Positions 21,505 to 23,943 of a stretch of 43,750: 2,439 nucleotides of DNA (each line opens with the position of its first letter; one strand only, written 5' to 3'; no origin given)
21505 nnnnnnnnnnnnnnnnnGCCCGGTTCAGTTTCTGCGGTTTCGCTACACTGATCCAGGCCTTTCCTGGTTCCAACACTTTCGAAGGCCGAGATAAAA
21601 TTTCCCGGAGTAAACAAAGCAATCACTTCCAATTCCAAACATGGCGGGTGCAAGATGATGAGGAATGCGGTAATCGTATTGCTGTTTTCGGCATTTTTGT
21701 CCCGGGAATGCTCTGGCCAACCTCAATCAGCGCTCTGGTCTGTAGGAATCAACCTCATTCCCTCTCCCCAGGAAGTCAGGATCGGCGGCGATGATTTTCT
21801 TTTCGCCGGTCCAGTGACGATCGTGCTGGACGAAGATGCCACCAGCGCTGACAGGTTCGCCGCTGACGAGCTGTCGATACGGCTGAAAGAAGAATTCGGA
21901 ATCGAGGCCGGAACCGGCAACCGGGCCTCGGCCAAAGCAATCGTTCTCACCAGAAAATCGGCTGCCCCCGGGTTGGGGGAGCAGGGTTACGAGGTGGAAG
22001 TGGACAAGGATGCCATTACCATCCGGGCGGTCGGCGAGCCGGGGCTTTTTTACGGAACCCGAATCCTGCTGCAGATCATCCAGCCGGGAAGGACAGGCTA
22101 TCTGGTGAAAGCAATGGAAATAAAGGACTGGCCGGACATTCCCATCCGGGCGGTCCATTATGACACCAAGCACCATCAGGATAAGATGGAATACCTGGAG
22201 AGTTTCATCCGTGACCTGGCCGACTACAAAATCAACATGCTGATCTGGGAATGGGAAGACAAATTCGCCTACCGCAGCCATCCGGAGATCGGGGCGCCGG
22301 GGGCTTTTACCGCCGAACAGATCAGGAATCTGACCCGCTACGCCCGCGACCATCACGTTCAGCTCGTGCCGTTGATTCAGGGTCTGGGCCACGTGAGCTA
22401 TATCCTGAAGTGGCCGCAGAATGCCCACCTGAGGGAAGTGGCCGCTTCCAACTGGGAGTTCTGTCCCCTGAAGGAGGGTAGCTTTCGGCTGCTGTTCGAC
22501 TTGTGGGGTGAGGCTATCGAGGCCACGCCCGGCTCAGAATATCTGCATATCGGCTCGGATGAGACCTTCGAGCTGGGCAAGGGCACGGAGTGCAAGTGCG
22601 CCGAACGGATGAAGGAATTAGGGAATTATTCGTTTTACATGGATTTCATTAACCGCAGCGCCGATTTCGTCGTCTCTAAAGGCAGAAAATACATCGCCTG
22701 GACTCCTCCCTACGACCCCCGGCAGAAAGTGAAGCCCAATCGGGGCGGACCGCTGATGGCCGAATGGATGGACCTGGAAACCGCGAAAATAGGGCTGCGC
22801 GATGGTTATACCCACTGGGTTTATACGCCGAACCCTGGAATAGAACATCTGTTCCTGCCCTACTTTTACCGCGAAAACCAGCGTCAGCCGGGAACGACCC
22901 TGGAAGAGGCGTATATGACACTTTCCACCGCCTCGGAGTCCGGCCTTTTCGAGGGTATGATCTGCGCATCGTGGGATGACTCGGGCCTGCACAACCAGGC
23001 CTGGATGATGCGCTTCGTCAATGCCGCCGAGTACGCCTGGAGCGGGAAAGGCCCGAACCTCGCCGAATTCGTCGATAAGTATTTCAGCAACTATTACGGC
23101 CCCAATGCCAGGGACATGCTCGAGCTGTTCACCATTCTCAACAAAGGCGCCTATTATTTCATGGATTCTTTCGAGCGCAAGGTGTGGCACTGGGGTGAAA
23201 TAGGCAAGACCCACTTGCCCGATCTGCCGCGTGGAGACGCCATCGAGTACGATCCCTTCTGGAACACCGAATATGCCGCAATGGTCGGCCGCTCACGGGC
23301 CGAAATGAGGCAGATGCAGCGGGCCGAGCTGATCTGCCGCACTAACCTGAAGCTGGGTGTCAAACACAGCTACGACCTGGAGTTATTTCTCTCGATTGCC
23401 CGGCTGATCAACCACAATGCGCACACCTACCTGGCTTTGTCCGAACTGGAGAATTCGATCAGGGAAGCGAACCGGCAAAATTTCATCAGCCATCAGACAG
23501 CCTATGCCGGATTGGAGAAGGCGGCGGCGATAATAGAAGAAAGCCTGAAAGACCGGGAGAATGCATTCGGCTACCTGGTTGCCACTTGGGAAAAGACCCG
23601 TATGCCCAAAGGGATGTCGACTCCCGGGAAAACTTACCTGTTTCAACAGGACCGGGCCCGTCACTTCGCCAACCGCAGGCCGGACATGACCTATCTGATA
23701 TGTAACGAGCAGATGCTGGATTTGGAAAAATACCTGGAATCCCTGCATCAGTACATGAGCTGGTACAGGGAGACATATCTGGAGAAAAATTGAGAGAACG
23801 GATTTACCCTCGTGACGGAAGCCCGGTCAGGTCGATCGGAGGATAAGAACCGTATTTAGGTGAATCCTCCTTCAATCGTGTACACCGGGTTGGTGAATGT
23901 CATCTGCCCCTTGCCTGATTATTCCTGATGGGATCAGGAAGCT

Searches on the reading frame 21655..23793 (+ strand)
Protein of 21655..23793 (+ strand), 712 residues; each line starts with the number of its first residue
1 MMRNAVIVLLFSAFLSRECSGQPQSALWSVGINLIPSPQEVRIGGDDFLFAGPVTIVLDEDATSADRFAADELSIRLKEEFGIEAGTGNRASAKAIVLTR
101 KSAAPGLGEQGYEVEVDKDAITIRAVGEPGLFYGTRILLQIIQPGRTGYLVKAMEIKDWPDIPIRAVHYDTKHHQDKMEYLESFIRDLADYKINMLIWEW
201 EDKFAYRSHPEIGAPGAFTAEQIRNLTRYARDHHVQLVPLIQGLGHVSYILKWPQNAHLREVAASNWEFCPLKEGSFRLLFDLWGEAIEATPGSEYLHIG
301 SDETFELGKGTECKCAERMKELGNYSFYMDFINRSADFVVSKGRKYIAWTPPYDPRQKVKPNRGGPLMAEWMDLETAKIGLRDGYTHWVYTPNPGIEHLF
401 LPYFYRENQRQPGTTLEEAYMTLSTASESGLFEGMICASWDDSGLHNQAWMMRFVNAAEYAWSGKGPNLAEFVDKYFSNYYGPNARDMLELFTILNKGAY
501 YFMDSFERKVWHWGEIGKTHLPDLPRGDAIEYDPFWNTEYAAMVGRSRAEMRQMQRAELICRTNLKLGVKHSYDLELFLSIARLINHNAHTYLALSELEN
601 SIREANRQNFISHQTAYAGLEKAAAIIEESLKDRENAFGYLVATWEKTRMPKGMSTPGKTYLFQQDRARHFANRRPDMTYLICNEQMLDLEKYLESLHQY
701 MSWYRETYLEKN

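Call 48: search_protein_families(library=pfam, proteins=[window:21655-23793:+], max_evalue=0.00001)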
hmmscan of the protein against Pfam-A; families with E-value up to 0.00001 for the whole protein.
window:21655-23793:+ (712 aa): 2 families
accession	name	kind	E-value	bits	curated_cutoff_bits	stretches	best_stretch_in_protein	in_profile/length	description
PF02838.20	Glyco_hydro_20b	-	2.6e-20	73.8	26.1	1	32-159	2-124/124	Glycosyl hydrolase family 20, domain 2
PF00728.28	Glyco_hydro_20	-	5.1e-15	56.1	22.3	1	165-385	4-255/348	Glycosyl hydrolase family 20, catalytic domain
